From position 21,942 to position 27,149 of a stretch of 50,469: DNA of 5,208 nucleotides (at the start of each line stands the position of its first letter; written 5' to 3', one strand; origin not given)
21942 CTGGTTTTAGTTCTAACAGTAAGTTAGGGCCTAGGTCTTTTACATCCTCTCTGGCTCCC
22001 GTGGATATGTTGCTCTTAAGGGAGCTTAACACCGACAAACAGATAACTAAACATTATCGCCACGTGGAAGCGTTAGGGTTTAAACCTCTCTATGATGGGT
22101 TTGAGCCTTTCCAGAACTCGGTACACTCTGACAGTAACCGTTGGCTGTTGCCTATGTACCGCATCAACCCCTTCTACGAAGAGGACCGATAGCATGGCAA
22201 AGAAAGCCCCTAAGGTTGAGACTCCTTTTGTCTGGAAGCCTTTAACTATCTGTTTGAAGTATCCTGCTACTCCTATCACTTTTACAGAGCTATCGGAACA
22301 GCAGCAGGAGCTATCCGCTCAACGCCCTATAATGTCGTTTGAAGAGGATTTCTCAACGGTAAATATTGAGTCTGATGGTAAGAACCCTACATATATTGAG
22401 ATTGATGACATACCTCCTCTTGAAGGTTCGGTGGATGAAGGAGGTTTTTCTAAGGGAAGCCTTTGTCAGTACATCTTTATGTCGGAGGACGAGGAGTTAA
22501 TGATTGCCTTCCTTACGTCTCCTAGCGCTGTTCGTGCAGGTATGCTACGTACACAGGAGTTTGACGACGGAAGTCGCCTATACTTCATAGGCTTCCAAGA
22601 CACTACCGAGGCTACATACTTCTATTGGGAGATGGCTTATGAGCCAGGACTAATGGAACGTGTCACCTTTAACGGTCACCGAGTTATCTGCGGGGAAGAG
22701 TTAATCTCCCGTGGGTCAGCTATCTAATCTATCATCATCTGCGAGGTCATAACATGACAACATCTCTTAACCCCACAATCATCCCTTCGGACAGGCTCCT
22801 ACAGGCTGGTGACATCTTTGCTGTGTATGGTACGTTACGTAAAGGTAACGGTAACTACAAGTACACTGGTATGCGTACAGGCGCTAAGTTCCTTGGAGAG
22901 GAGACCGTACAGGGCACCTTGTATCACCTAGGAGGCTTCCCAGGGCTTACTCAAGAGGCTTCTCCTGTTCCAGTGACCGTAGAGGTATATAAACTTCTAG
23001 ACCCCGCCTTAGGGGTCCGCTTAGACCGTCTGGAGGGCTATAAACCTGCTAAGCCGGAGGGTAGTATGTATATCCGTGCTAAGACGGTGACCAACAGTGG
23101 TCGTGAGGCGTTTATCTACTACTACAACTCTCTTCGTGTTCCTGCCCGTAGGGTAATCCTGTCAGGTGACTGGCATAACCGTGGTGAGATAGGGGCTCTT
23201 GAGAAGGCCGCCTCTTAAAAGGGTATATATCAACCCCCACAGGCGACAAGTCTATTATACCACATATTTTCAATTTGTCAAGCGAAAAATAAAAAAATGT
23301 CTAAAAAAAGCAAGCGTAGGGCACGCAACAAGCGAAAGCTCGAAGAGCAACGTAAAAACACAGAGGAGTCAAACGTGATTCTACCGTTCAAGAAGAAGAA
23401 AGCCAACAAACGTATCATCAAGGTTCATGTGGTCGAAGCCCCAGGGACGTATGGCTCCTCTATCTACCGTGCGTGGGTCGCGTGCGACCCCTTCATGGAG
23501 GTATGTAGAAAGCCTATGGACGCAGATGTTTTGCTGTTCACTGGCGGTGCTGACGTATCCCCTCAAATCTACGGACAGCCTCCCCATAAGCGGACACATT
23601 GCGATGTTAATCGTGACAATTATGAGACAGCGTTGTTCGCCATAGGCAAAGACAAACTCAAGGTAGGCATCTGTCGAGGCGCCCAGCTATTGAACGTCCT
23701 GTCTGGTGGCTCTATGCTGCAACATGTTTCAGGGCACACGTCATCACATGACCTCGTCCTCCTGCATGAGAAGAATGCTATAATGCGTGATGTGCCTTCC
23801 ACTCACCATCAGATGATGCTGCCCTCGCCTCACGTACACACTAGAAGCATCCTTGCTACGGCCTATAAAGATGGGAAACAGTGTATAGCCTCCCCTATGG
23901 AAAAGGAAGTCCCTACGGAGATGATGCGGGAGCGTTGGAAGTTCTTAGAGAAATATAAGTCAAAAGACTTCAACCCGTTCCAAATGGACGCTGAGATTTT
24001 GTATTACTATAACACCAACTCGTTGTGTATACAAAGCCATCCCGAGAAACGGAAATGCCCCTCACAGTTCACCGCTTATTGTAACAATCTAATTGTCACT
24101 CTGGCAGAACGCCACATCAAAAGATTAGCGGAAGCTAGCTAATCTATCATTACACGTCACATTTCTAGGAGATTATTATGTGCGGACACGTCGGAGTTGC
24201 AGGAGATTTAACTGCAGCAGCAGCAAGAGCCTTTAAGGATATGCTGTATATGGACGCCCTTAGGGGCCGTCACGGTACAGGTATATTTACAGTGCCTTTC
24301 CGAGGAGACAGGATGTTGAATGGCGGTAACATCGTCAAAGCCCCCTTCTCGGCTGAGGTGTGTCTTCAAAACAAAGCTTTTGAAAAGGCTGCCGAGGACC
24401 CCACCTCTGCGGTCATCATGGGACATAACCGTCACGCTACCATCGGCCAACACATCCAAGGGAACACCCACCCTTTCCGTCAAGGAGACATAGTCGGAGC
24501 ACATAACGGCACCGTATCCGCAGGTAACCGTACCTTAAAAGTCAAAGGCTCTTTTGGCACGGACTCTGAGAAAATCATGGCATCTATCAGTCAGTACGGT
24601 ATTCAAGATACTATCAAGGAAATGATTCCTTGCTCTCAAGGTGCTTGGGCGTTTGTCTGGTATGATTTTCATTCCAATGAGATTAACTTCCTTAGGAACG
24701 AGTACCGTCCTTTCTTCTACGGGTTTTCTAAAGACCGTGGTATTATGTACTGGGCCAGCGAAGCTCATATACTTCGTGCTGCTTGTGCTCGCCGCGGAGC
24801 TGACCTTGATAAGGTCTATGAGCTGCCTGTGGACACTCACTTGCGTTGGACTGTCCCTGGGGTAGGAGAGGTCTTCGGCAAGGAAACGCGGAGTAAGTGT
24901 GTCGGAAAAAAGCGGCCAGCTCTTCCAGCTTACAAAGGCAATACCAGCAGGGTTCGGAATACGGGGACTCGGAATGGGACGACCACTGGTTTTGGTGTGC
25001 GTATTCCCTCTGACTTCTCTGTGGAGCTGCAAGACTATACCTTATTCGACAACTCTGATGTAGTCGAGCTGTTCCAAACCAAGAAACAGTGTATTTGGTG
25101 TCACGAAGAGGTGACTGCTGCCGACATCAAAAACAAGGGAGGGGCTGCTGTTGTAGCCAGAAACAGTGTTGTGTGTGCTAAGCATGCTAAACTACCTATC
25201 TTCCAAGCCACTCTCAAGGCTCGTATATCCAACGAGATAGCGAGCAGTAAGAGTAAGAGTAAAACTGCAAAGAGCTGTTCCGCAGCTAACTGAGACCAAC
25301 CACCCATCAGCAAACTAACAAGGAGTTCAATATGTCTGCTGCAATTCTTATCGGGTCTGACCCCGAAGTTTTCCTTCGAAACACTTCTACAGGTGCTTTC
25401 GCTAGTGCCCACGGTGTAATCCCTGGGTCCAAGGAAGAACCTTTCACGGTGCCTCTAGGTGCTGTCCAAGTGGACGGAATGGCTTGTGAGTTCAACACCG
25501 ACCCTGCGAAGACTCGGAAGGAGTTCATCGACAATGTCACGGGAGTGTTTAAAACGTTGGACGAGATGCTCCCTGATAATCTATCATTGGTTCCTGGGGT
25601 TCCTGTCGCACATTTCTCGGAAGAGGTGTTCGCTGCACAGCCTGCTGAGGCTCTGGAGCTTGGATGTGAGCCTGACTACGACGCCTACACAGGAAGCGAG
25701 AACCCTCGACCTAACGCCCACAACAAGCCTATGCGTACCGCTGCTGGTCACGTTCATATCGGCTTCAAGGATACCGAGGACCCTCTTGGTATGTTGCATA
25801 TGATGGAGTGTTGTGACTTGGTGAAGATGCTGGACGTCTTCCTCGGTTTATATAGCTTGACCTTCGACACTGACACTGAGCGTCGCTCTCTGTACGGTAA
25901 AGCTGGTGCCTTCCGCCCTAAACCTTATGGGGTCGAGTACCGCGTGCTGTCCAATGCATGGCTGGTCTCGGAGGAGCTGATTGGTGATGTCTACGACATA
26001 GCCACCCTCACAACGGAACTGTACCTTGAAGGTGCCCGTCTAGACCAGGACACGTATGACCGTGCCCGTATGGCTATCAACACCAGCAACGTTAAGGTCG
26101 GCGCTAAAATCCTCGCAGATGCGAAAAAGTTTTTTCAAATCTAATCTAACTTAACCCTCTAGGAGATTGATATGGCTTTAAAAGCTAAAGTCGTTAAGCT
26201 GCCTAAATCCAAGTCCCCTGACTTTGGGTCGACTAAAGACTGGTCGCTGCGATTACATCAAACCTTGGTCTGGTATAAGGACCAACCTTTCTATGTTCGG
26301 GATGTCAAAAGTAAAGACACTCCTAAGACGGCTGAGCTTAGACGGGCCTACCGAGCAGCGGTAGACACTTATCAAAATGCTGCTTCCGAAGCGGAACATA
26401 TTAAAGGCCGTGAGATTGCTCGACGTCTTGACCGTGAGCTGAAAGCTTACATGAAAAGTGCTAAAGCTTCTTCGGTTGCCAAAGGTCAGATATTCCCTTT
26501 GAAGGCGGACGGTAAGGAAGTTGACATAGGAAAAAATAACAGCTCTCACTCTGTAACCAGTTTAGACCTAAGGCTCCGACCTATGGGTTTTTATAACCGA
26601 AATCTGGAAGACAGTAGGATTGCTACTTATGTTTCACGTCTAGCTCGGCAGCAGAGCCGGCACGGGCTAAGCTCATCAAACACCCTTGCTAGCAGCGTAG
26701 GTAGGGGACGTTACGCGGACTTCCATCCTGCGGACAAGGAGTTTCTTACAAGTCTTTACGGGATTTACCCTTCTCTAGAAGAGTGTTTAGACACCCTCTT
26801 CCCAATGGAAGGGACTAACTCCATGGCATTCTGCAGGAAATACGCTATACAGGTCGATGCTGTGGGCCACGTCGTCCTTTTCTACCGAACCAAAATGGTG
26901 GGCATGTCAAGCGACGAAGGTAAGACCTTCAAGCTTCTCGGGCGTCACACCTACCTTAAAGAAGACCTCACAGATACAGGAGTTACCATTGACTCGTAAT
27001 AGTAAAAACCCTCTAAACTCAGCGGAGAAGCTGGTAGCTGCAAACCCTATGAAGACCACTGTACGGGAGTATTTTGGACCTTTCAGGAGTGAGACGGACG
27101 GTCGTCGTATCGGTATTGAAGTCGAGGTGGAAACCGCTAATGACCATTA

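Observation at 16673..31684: Thirteen same-strand copies of an exact 11-mer (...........) confined to the rightward early arm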

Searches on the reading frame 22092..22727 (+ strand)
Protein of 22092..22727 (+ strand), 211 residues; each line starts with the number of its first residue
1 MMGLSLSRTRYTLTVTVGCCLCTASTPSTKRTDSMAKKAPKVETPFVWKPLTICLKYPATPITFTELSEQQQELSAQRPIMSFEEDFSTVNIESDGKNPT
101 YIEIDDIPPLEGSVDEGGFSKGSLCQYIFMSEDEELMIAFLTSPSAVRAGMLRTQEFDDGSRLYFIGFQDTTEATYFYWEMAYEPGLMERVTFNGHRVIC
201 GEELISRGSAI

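Call 6: search_protein_families(library=pfam, proteins=[window:22092-22727:+], max_evalue=0.01)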
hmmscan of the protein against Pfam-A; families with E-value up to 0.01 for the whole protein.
window:22092-22727:+ (211 aa): 0 families

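Call 10: search_protein_families(library=phrogs, proteins=[window:22092-22727:+], max_evalue=0.01)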
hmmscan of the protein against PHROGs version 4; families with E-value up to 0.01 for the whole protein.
window:22092-22727:+ (211 aa): 0 families

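Call 41: search_solved_structures(query=window:22194-22724:+, max_evalue=10)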
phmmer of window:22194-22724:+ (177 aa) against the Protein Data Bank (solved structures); distinct sequences matched with E-value up to 10: 0.

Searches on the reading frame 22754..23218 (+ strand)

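Call 9: search_protein_families(library=pfam, proteins=[window:22754-23218:+], max_evalue=0.1)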
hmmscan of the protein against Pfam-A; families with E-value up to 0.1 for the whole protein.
window:22754-23218:+ (154 aa): 1 family
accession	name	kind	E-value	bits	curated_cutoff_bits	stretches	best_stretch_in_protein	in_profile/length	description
PF06094.17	GGACT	-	1.7e-18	67.7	22.8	1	23-141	2-119/120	Gamma-glutamyl cyclotransferase, AIG2-like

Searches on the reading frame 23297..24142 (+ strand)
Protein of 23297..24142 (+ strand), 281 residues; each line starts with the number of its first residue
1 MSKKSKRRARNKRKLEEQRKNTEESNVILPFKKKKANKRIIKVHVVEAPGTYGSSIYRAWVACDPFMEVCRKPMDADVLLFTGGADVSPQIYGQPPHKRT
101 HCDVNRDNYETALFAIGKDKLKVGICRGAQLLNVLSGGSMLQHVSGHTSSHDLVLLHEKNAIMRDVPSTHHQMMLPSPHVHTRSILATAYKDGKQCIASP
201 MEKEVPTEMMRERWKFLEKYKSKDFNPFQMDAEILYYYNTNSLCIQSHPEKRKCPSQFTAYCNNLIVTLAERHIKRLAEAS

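Call 6: search_protein_families(library=pfam, proteins=[window:23297-24142:+], max_evalue=0.01)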
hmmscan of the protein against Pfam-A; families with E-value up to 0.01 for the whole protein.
window:23297-24142:+ (281 aa): 1 family
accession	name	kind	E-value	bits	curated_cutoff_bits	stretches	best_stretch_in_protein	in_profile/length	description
PF07722.19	Peptidase_C26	-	2.9e-17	63.6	20.5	1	76-154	59-140/219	Peptidase C26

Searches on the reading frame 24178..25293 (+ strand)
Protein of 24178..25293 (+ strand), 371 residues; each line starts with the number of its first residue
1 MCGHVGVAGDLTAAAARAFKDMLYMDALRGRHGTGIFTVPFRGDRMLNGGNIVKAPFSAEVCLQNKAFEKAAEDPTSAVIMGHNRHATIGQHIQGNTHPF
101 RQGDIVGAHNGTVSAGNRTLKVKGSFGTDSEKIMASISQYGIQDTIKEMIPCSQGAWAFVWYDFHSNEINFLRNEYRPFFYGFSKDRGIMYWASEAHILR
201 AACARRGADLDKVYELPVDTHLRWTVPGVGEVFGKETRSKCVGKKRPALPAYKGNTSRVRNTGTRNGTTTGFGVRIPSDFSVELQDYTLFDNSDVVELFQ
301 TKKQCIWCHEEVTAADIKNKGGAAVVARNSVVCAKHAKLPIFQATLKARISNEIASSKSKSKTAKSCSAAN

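Call 6: search_protein_families(library=pfam, proteins=[window:24178-25293:+], max_evalue=0.01)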
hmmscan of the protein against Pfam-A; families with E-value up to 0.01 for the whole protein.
window:24178-25293:+ (371 aa): 3 families
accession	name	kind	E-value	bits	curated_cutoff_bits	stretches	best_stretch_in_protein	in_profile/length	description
PF13522.11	GATase_6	-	3.3e-15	56.7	27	1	77-195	10-130/130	Glutamine amidotransferase domain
PF13537.11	GATase_7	-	0.00012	22.5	25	1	91-200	7-122/123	Glutamine amidotransferase domain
PF13230.11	GATase_4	-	0.00014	21.3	23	1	77-137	71-137/272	Glutamine amidotransferases class-II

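Call 35: find_related_loci(query=A1, collection=metagenome_contigs, flank=10000)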
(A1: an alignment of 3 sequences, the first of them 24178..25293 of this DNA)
Query A1 (371 aa) in metagenome_contigs; peptide patterns used: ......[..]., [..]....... (x = any residue, [..] = any of these).
115 stretches matched a pattern; 61 encode a relative of the query (tblastn E <= 1e-3); 60 distinct loci.
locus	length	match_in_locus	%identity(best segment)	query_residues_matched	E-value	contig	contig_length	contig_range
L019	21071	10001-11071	42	1-355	1e-81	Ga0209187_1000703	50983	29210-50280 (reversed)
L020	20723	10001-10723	42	1-245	2e-52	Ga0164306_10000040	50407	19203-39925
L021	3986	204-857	39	1-226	6e-46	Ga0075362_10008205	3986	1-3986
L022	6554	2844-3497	38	1-217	2e-43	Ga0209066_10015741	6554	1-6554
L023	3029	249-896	40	1-227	1e-43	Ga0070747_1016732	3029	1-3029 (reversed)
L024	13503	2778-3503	36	1-247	9e-43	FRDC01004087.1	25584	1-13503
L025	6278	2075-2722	38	1-227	8e-43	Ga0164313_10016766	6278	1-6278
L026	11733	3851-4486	38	1-222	4e-42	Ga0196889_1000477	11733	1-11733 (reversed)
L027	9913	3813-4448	38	1-222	7e-42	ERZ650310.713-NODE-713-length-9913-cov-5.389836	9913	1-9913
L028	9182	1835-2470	38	1-222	7e-42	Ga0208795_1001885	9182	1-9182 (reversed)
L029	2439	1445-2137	36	1-242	9e-42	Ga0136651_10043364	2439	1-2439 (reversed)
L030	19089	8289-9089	34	1-288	3e-41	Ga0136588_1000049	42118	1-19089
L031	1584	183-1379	32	1-370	3e-41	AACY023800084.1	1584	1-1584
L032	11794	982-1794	39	1-275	8e-52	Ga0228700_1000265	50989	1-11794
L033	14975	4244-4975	33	1-258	8e-38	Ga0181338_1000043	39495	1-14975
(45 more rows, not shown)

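Call 45: find_related_loci(query=A1, collection=viral_contigs, flank=10000)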
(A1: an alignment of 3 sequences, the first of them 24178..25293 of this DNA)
Query A1 (371 aa) in viral_contigs; peptide patterns used: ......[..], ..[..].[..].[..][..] (x = any residue, [..] = any of these).
40 stretches matched a pattern; 8 encode a relative of the query (tblastn E <= 1e-3); 8 distinct loci.
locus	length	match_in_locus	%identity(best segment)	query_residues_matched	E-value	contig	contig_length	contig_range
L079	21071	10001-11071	42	1-355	4e-82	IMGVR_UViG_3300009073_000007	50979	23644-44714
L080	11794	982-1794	39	1-275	2e-52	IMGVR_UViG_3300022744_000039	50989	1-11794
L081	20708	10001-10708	40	1-245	4e-50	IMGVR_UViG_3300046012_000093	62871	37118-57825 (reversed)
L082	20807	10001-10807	35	1-279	4e-44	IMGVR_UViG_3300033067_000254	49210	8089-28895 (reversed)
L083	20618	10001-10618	33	1-211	4e-32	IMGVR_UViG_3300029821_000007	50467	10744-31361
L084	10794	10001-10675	36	1-227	4e-29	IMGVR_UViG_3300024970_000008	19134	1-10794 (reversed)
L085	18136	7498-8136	36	1-213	4e-29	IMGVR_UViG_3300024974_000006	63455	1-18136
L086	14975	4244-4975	33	1-258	2e-38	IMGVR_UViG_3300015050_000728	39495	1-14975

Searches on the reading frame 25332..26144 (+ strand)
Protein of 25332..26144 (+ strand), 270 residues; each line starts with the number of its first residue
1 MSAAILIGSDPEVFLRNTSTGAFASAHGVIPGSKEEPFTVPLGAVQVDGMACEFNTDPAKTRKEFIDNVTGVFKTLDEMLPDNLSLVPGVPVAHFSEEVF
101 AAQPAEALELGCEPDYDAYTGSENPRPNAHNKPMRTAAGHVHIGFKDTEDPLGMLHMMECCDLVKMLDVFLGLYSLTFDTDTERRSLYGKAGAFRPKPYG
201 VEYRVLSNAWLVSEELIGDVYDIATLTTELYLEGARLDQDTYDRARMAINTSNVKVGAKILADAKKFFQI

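Call 6: search_protein_families(library=pfam, proteins=[window:25332-26144:+], max_evalue=0.01)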
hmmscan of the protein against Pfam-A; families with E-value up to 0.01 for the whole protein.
window:25332-26144:+ (270 aa): 1 family
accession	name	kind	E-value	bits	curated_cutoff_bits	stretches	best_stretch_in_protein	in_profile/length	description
PF14395.11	COOH-NH2_lig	-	2.8e-09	37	25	1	161-233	107-182/254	Phage phiEco32-like COOH.NH2 ligase-type 2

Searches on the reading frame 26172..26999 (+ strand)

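Call 6: search_protein_families(library=pfam, proteins=[window:26172-26999:+], max_evalue=0.01)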
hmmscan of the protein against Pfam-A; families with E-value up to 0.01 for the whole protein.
window:26172-26999:+ (275 aa): 0 families

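Call 10: search_protein_families(library=phrogs, proteins=[window:26172-26999:+], max_evalue=0.01)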
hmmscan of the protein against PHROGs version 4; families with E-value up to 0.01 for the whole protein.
window:26172-26999:+ (275 aa): 1 family
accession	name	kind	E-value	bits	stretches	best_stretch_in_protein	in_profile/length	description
phrog_11055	-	unknown function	2.4e-20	73.8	1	127-268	52-188/192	-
